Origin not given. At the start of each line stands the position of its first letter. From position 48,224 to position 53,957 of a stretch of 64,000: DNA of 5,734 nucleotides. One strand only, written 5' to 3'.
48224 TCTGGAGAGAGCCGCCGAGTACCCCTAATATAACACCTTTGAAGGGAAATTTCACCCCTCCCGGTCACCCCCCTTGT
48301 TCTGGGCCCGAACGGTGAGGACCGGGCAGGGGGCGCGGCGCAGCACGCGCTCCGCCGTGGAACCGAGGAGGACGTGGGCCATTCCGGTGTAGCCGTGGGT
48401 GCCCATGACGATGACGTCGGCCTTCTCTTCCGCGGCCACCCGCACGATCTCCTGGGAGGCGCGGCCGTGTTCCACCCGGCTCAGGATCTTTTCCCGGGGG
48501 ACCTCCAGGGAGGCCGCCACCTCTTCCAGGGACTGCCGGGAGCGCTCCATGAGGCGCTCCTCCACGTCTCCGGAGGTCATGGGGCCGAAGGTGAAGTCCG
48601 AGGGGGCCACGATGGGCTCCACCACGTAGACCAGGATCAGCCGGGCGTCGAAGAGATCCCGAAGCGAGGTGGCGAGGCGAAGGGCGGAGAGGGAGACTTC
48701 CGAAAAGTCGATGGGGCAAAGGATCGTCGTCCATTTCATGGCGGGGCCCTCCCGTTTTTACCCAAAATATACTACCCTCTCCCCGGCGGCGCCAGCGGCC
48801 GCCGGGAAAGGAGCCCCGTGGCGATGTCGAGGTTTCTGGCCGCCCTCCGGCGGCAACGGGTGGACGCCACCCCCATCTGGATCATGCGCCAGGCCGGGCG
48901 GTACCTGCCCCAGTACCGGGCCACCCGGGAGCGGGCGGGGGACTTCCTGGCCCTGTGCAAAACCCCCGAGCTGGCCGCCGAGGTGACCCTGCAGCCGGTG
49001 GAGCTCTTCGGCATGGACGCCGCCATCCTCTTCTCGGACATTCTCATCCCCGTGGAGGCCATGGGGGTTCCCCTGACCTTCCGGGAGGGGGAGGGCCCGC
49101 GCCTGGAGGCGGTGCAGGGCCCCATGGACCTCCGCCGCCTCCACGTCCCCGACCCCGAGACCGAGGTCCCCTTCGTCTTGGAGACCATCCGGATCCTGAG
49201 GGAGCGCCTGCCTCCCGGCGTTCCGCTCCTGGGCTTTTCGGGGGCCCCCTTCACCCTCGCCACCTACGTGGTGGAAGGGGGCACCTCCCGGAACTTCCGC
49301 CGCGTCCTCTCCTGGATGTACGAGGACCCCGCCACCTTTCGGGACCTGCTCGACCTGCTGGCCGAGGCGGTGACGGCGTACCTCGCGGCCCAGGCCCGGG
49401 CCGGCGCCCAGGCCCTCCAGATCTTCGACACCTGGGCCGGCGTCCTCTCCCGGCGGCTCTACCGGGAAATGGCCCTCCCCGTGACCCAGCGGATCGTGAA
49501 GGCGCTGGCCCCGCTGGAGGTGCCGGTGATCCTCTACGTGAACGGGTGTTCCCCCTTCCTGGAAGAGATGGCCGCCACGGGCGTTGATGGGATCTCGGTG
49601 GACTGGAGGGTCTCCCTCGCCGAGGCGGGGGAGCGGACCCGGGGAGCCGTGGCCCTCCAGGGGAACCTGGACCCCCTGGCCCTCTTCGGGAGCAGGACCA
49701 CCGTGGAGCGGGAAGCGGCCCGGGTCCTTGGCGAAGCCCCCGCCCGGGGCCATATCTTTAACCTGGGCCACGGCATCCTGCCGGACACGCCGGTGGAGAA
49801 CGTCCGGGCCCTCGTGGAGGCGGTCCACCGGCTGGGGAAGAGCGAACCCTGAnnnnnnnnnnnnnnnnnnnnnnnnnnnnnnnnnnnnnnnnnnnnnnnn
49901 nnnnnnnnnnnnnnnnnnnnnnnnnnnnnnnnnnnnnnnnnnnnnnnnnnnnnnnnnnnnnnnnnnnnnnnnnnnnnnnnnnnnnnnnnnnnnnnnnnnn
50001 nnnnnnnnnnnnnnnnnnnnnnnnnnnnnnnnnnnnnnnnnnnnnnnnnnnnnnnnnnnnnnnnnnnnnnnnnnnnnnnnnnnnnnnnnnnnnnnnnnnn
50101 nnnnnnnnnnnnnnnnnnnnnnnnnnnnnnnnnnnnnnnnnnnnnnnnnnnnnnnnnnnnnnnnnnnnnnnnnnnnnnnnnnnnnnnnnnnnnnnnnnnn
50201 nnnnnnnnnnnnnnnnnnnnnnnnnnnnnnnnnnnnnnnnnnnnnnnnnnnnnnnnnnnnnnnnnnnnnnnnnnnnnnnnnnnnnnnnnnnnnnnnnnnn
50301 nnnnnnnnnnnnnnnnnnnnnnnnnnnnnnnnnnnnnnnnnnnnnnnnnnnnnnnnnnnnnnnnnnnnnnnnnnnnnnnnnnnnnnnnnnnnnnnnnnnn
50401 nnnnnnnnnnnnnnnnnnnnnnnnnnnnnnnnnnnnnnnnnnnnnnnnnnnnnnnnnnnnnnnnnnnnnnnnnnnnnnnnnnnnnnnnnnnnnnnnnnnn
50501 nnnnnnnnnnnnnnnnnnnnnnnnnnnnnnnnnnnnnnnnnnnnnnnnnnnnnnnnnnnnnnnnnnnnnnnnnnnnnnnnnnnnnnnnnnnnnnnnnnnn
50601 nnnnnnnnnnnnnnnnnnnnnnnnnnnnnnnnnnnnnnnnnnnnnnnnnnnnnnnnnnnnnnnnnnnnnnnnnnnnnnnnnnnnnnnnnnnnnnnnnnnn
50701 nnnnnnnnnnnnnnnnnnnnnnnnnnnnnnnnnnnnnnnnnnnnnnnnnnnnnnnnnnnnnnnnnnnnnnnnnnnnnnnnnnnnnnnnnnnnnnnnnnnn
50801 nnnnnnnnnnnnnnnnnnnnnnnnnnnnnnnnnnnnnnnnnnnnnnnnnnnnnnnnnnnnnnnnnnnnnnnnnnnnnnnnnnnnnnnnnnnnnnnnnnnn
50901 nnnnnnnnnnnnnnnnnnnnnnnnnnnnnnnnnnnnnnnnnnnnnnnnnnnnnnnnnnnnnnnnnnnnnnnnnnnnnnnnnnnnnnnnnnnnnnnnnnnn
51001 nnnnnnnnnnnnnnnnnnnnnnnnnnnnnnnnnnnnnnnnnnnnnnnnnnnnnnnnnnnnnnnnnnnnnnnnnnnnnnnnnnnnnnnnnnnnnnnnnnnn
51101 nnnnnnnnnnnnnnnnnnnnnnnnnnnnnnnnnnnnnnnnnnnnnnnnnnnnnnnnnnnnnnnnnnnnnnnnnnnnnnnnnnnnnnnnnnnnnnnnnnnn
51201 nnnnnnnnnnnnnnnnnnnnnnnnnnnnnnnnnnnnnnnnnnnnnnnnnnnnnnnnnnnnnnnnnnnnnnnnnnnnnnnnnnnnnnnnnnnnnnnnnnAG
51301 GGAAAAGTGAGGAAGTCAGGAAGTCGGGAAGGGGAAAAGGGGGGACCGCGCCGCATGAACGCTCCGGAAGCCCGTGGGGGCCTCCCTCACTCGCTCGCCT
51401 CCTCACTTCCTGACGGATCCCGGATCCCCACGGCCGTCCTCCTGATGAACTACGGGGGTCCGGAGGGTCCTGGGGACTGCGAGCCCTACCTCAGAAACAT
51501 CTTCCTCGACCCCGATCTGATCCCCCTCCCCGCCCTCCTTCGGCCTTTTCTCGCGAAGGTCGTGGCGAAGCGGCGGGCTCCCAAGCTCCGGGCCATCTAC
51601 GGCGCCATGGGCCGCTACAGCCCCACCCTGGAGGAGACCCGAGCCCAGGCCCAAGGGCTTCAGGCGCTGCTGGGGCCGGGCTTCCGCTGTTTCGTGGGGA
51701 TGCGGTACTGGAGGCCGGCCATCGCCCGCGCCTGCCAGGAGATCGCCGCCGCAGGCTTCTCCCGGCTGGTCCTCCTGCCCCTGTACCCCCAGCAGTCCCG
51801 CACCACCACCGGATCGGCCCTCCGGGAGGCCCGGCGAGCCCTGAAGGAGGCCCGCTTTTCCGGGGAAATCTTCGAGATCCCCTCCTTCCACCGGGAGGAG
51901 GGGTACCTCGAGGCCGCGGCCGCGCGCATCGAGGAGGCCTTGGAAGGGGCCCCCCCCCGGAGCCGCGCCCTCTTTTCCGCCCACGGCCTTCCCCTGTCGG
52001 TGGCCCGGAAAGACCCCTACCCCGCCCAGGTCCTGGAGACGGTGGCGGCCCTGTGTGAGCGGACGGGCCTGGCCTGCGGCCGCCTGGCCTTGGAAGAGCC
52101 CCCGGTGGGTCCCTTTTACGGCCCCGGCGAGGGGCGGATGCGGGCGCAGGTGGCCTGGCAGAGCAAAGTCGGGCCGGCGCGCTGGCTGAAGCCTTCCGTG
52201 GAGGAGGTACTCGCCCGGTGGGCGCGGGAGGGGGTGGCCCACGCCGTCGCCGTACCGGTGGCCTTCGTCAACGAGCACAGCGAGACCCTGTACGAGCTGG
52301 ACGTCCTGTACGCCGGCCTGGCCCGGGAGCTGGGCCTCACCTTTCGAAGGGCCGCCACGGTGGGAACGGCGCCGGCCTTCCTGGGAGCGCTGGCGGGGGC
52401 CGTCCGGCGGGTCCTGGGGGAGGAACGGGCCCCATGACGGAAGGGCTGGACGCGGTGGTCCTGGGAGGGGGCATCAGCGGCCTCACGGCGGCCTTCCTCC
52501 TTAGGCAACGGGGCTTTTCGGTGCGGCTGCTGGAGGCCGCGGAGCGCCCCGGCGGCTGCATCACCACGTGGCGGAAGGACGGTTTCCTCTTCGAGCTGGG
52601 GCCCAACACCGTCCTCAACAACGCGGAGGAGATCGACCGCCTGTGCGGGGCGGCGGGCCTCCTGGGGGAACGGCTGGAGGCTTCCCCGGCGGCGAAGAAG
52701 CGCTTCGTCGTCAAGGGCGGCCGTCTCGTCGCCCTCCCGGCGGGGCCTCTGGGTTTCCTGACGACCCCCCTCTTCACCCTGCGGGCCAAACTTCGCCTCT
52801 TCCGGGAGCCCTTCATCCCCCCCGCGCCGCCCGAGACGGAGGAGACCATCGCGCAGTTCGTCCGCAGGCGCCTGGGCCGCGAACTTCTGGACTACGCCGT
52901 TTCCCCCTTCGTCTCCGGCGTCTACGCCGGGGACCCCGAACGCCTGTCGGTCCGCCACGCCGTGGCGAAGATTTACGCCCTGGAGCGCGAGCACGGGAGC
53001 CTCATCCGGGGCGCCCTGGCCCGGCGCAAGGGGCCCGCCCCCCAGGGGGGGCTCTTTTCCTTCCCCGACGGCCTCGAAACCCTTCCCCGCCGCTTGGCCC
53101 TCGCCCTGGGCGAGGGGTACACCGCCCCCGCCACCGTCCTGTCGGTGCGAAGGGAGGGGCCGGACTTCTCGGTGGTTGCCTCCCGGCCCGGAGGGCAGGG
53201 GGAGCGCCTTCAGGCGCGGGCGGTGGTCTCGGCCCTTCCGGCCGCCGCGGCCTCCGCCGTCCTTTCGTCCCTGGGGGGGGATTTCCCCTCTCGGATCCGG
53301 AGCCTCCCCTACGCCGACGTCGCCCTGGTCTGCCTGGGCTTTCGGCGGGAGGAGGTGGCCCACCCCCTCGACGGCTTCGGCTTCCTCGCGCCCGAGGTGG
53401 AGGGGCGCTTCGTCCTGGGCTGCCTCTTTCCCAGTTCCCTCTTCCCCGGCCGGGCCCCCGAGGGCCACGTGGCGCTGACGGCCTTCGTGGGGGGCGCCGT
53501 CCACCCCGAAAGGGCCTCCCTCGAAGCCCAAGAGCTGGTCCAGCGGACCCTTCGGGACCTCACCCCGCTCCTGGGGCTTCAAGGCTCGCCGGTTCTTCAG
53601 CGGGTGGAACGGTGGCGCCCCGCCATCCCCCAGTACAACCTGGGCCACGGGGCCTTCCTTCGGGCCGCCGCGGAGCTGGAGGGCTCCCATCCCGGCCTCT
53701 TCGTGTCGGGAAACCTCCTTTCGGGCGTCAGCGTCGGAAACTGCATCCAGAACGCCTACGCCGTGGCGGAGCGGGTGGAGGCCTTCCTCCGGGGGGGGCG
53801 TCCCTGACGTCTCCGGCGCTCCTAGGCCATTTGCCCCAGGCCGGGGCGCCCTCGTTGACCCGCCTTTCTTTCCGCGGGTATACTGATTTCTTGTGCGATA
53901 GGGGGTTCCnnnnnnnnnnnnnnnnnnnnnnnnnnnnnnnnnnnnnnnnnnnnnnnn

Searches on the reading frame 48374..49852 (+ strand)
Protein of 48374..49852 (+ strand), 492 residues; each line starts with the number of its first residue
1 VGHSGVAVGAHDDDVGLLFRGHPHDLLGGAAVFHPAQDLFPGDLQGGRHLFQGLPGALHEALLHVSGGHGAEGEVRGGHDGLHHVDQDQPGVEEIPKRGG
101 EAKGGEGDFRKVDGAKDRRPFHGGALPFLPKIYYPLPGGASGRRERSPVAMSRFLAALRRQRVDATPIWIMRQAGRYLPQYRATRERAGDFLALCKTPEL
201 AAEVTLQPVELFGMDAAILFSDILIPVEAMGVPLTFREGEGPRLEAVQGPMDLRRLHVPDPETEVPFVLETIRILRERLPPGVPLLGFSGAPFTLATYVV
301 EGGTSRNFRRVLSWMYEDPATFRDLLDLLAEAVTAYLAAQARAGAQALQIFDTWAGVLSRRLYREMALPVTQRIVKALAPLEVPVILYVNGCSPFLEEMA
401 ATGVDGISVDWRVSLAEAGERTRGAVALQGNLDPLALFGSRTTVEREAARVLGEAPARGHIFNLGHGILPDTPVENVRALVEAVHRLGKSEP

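Call 12: search_protein_families(library=pfam, proteins=[window:48374-49852:+], max_evalue=0.01)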
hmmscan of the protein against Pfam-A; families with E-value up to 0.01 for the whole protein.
window:48374-49852:+ (492 aa): 1 family
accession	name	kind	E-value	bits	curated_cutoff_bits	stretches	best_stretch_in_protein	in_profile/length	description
PF01208.23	URO-D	-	5.2e-133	443.8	23.9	1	151-486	3-345/346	Uroporphyrinogen decarboxylase (URO-D)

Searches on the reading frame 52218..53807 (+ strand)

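Call 12: search_protein_families(library=pfam, proteins=[window:52218-53807:+], max_evalue=0.01)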
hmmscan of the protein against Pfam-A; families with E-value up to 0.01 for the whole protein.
window:52218-53807:+ (529 aa): 8 families
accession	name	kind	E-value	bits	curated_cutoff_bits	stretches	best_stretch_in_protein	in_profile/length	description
PF01593.30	Amino_oxidase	-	9e-57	193.7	19.8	1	86-520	1-442/443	Flavin containing amine oxidoreductase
PF13450.12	NAD_binding_8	-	8.8e-17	61.6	21.9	1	81-139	1-61/68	NAD(P)-binding Rossmann-like domain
PF01266.30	DAO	-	8.9e-10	39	27.9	1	78-401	1-268/353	FAD dependent oxidoreductase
PF00890.30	FAD_binding_2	-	0.00015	21.5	20.4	1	78-116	1-38/414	FAD binding domain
PF12831.13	FAD_oxidored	-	0.00036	20.4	27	1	78-116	1-39/416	FAD dependent oxidoreductase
PF01946.23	Thi4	-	0.001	18.8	26.2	1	78-115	19-57/235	Thi4 family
PF03486.20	HI0933_like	-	0.0019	18.1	50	1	78-113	2-37/244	HI0933-like protein Rossmann domain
PF07992.20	Pyr_redox_2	-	0.0086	16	26.1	0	78-109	2-175/291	Pyridine nucleotide-disulphide oxidoreductase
